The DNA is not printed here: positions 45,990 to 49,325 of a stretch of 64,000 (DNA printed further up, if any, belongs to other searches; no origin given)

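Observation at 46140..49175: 1011-aa secreted protein built from degenerate beta-solenoid repeats (adhesin/beta-helix-like)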

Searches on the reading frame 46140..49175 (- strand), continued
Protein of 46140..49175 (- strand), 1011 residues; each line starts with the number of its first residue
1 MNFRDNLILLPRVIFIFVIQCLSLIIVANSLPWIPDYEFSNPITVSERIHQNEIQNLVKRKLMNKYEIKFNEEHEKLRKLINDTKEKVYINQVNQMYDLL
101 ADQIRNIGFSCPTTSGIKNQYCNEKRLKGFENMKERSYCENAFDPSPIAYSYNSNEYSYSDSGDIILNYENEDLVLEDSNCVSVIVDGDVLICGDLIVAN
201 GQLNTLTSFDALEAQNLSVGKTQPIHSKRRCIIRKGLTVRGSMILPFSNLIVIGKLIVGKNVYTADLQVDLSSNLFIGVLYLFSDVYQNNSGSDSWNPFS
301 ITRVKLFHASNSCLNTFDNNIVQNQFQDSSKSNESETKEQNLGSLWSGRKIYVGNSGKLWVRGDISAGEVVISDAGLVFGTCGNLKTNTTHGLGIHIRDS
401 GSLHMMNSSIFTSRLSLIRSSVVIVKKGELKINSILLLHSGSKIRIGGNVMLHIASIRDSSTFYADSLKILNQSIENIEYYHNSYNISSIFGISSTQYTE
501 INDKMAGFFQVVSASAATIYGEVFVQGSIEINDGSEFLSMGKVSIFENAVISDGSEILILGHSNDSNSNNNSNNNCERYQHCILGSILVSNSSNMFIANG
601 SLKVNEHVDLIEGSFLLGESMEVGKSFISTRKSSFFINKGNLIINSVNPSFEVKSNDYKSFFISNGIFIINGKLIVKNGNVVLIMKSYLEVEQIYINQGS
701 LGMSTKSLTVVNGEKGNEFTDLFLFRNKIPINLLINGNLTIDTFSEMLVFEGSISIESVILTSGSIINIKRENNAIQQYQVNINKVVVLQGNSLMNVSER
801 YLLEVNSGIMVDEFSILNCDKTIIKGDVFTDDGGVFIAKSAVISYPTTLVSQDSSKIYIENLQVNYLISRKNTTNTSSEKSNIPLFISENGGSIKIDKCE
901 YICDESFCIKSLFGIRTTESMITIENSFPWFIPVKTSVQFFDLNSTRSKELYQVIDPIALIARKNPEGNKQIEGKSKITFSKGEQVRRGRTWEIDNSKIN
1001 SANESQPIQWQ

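Call 70: search_protein_families(library=ncbifam, proteins=[window:46143-49175:-, P0024, P0010, P0021], max_evalue=1)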
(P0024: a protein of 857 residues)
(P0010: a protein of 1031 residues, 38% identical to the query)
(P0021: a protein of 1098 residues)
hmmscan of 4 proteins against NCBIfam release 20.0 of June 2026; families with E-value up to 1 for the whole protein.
window:46143-49175:- (1011 aa): 1 family
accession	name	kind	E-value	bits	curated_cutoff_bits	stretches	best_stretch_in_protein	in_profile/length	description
NF004910.0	PRK06266.1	equivalog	0.066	12.4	180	1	59-132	94-167/185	transcription initiation factor E subunit alpha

P0024 (857 aa): 0 families

P0010 (1031 aa): 0 families

P0021 (1098 aa): 0 families

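Call 72: fold_search(model_id=the predicted structure, library=pdb)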
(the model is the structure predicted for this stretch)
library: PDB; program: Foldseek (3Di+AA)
matches with E <= 10: 60; with E <= 0.001: 0
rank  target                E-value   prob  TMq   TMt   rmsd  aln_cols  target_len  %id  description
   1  4kh3                  9.6e-02  0.21  0.13  0.20  16.0       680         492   10  Structure of a bacterial self-associating protein (released 2014-01-15)
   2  5zkw_E                1.1e+00  0.07  0.11  0.19  17.4       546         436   10  Crystal structure of DFA-IIIase from Arthrobacter chlorophenolicus A6 in complex with GF2 (released 2018-12-19)
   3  2x6y_A                1.1e+00  0.11  0.15  0.22  14.5       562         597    8  Tailspike protein mutant D339A of E.coli bacteriophage HK620 in complex with hexasaccharide (released 2011-03-02)
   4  3ak5_A                1.2e+00  0.08  0.15  0.15  14.7       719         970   10  Hemoglobin protease (Hbp) passenger missing domain-2 (released 2010-10-06)
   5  7o7t                  1.3e+00  0.08  0.13  0.18  23.8       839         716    9  Structure of the PL6 family alginate lyase Patl3640 from Pseudoalteromonas atlantica T6c in complex with 4-deoxy-L-eryth (released 2021-07-28)
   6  4xor_A                1.4e+00  0.14  0.18  0.26  11.7       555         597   10  Tailspike protein double mutant D339N/E372Q of E. coli bacteriophage HK620 in complex with pentasaccharide (released 2016-01-27)
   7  3p4g_A                1.6e+00  0.14  0.15  0.34  11.0       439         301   12  X-ray crystal structure of a hyperactive, Ca2+-dependent, beta-helical antifreeze protein from an Antarctic bacterium (released 2011-04-27)
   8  7ko9                  1.8e+00  0.10  0.16  0.24  15.5       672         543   10  Crystal structure of antigen 43 from uropathogenic Escherichia coli UTI89 (released 2022-03-09)
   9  6nyf_A                2.0e+00  0.08  0.21  0.25  15.2       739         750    8  Helicobacter pylori Vacuolating Cytotoxin A Oligomeric Assembly 1 (OA-1) (released 2019-03-27)
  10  2iou_G                2.2e+00  0.06  0.14  0.21  15.7       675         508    8  Major Tropism Determinant P1 (Mtd-P1) Variant Complexed with Bordetella brochiseptica Virulence Factor Pertactin extra (released 2007-10-23)
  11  6qvi_A                2.2e+00  0.03  0.07  0.12  23.6       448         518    6  Crystal structure of competence-associated pilin ComZ from Thermus thermophilus (released 2019-05-29)
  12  5j44_A                2.4e+00  0.11  0.20  0.20  17.9       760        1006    9  Crystal structure of the Secreted Extracellular protein A (SepA) from Shigella flexneri (released 2017-04-12)
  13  3p4g_D                2.4e+00  0.08  0.11  0.28  14.8       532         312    9  X-ray crystal structure of a hyperactive, Ca2+-dependent, beta-helical antifreeze protein from an Antarctic bacterium (released 2011-04-27)
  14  7koh_A                2.4e+00  0.04  0.14  0.19  16.1       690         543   10  Crystal structure of antigen 43 from Escherichia coli EDL933 (released 2022-03-09)
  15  8bwk_B                2.5e+00  0.05  0.14  0.18  25.8       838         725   10  Metagenomic derived PL6 alginate lyase (released 2023-12-20)
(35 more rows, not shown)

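Call 81: find_encoding_contigs(protein=P0010, flank=8000, max_places=2)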
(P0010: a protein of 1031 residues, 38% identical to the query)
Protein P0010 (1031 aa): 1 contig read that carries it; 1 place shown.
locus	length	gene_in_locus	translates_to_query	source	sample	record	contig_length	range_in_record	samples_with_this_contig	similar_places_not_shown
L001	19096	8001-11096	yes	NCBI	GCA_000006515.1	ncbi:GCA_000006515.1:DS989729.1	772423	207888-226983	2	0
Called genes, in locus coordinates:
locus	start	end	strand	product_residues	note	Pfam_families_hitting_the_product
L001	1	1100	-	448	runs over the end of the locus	PF07690:MFS_1, PF03092:BT1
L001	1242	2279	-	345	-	PF05971:Methyltransf_10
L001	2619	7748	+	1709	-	-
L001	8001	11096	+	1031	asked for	-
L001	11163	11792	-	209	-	-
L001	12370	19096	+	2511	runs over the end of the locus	-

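Call 83: find_encoding_contigs(protein=P0032, flank=3000, max_places=2)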
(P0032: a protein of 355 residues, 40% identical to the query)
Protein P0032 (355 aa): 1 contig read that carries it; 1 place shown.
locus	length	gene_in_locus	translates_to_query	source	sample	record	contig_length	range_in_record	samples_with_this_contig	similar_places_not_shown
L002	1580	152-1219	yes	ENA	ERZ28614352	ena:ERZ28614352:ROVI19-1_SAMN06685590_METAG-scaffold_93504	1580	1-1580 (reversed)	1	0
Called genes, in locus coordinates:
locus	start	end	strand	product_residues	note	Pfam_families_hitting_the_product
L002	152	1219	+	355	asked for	-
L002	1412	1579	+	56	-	?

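Call 94: find_related_loci(query=A1, collection=genome_contigs, flank=3000)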
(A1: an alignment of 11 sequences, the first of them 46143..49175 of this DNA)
Query A1 (1011 aa) in genome_contigs; peptide patterns used: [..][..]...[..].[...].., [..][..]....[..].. (x = any residue, [..] = any of these).
16 stretches matched a pattern, but none encodes a relative of the query by tblastn (E <= 1e-3).

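Call 101: predict_structure(alignment_id=A2)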
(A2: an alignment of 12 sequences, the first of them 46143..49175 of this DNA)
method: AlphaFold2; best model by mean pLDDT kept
length: 1011 residues; sequences in the alignment: 12
mean_pLDDT: 73.2   pTM: 0.66
mean pLDDT of the five models: 73.2, 72.3, 68.8, 68.8, 64.7
residues with pLDDT >= 90: 307; 70-90: 363; 50-70: 126; < 50: 215
segments of 3 or more residues with pLDDT < 50: 1-4, 30-52, 86-88, 144-170, 322-339, 477-503, 564-574, 648-655, 716-721, 724-727, 871-880, 939-1011
pLDDT, mean of each block of 10 residues (from residue 1): 50 73 67 36 37 56 79 80 56 72 67 70 81 76 44 37 37 72 83 86 86 70 64 76 85 89 93 89 77 68 77 60 39 37 85 93 91 93 80 84 90 88 90 91 92 93 93 53 35 36 67 94 90 94 90 94 49 55 92 92 92 93 91 91 69 52 94 88 93 89 92 58 49 88 90 88 90 69 91 88 89 92 89 91 86 92 76 43 78 91 73 83 84 68 39 39 37 30 26 30 29 27
secondary structure, 60 per line:
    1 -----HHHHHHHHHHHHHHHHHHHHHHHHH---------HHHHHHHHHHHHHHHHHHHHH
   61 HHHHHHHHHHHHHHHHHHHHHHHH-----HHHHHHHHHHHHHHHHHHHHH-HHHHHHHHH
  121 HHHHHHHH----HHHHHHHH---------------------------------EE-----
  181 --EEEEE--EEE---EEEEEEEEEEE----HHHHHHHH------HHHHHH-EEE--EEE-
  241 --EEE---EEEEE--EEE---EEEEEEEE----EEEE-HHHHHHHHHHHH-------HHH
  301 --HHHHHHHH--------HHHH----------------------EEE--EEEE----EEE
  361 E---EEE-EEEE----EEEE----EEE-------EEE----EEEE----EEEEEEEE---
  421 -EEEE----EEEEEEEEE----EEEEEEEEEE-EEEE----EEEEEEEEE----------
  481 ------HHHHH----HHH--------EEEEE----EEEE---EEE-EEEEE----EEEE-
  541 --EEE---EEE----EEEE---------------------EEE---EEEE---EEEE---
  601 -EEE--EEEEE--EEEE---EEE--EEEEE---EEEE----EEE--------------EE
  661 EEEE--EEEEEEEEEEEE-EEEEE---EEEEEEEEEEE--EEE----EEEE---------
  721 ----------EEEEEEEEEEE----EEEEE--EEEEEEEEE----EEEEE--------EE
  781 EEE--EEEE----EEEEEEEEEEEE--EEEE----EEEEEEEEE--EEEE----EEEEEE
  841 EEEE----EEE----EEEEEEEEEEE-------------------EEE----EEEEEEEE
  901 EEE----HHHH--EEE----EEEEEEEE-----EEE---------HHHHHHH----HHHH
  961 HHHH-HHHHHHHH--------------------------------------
elements in order (helices of 4 or more, strands of 3 or more residues): H6-30 H40-84 H90-110 H112-128 H133-140 E183-187 E190-192 E196-206 H211-218 H225-230 E232-234 E237-239 E243-245 E249-253 E256-258 E262-269 E274-277 H279-290 H303-310 H319-322 E345-347 E350-353 E358-361 E365-367 E369-372 E377-380 E385-387 E395-397 E402-405 E410-417 E422-425 E430-438 E443-452 E454-457 E462-470 H487-491 E507-511 E516-519 E523-525 E527-531 E536-539 E543-545 E549-551 E556-559 E581-583 E587-590 E594-597 E602-604 E607-611 E614-617 E621-623 E626-630 E634-637 E642-644 E659-664 E667-678 E680-684 E688-698 E701-703 E708-711 E731-741 E746-750 E753-761 E766-770 E779-783 E786-789 E794-805 E808-811 E816-824 E827-830 E835-844 E849-851 E856-866 E886-888 E893-903 H908-911 E914-916 E921-928 E934-936 H946-952 H957-964 H966-973

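Call 104: search_protein_families(library=pfam, alignment_id=A2, max_evalue=10)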
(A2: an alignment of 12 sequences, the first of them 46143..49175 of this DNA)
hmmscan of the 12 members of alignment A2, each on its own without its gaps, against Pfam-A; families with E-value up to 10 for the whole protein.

A. member 1, window:46143-49175:- (1011 aa): 1 family
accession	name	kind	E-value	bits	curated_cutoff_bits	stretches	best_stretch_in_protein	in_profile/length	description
PF19486.4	DUF6022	-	0.041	14.2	25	1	47-114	7-74/155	Family of unknown function (DUF6022)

B. families by the number of members that match (of 12 scanned): 7 families
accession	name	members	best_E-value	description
PF24832.1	DUF7716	1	0.02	Domain of unknown function (DUF7716)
PF15278.12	Sec3_C_2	1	0.032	Sec3 exocyst complex subunit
PF19486.4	DUF6022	1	0.041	Family of unknown function (DUF6022)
PF21940.1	Pfc11_Rna14-15-ID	1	0.05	Pfc11 Rna14/15 interacting domain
PF05194.17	UreE_C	1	0.12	UreE urease accessory protein, C-terminal domain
PF19984.4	DUF6420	1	0.15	Family of unknown function (DUF6420)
PF23981.1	DUF7305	1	1.6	Domain of unknown function (DUF7305)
